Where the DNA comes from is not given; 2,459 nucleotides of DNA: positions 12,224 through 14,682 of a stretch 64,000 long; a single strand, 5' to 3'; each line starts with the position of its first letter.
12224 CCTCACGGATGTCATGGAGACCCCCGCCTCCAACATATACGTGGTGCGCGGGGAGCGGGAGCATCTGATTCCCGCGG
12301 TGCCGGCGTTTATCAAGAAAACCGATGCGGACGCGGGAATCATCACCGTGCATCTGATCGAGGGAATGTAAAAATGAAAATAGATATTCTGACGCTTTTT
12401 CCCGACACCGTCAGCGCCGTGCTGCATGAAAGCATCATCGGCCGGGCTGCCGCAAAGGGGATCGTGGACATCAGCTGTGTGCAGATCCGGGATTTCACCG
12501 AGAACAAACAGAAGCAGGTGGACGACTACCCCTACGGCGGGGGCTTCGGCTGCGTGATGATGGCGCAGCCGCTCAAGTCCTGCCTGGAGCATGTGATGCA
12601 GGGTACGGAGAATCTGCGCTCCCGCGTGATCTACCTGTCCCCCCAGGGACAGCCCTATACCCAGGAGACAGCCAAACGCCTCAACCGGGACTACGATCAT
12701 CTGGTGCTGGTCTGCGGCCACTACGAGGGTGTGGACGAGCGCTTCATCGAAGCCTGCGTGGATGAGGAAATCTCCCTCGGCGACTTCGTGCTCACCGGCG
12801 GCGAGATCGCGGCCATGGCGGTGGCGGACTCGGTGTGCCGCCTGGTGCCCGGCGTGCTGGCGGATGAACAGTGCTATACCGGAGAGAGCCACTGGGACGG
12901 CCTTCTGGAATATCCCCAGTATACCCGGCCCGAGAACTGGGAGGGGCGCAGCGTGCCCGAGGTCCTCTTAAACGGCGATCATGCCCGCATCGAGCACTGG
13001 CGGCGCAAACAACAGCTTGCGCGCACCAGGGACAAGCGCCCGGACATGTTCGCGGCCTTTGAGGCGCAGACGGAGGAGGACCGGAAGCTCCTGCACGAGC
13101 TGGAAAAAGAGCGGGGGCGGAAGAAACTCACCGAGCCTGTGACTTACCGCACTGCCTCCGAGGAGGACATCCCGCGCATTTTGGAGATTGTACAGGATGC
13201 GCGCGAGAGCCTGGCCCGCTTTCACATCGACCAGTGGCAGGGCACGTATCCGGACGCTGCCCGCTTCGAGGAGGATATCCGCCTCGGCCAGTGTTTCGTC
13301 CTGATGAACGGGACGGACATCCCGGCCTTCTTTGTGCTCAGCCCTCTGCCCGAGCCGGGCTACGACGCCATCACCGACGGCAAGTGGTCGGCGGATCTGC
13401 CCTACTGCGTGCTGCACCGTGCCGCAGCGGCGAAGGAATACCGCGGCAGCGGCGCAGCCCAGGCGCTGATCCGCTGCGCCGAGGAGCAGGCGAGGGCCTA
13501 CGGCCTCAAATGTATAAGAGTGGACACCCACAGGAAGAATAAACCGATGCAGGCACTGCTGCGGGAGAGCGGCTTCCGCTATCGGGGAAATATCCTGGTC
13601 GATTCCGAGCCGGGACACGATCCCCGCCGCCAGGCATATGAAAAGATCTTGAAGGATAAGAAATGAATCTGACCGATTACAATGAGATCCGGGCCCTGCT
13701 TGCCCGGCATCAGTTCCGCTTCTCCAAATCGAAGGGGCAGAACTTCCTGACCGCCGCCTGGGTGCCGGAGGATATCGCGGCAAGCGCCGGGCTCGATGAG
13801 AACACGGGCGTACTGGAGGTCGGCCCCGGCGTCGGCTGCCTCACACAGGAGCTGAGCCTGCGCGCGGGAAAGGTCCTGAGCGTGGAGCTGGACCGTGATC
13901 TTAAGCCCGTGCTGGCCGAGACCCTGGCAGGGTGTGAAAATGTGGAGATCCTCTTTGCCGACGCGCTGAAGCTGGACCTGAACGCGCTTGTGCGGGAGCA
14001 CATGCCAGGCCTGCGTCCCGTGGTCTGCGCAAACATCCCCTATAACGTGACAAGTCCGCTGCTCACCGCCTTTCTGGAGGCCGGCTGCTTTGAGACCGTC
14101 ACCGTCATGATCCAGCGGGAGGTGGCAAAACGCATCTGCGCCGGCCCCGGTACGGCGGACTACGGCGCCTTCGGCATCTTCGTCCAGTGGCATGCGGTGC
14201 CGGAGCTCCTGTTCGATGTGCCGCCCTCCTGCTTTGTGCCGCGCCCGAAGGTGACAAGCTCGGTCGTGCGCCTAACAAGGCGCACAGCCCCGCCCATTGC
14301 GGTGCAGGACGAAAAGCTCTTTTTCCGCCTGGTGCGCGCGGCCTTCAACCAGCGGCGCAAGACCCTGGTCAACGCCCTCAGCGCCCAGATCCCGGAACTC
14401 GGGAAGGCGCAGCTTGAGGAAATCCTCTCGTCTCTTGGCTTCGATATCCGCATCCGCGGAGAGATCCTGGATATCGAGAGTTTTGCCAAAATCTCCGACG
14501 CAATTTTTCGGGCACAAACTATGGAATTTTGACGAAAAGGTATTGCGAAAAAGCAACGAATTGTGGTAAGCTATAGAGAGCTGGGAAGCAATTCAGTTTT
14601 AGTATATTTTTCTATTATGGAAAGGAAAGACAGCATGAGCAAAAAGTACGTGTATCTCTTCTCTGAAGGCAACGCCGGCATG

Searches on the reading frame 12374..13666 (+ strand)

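Call 7: search_protein_families(library=pfam, proteins=[window:12374-13666:+], max_evalue=0.001)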
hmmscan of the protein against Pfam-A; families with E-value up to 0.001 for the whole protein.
window:12374-13666:+ (430 aa): 3 families
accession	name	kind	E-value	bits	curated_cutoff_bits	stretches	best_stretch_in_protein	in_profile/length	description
PF01746.26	tRNA_m1G_MT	-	3e-59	200.5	27.3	1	23-223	2-195/195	tRNA (Guanine-1)-methyltransferase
PF00583.31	Acetyltransf_1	-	8.5e-10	39.4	20.7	1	278-401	6-116/116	Acetyltransferase (GNAT) family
PF13508.13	Acetyltransf_7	-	0.00064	20.5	27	0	322-402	20-83/84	Acetyltransferase (GNAT) domain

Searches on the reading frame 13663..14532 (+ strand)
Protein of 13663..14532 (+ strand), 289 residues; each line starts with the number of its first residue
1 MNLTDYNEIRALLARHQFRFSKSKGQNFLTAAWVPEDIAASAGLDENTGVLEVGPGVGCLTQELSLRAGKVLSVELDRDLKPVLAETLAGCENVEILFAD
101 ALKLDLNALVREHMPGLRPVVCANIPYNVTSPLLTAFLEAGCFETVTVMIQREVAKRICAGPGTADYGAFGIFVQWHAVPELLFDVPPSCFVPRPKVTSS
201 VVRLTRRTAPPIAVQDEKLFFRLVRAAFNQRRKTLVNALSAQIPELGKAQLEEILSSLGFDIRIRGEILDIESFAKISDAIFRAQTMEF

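Call 7: search_protein_families(library=pfam, proteins=[window:13663-14532:+], max_evalue=0.001)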
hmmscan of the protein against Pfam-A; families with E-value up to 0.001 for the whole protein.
window:13663-14532:+ (289 aa): 1 family
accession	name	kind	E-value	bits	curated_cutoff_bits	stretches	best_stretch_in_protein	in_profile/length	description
PF00398.26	RrnaAD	-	4.1e-53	180.6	24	1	18-245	2-229/263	Ribosomal RNA adenine dimethylase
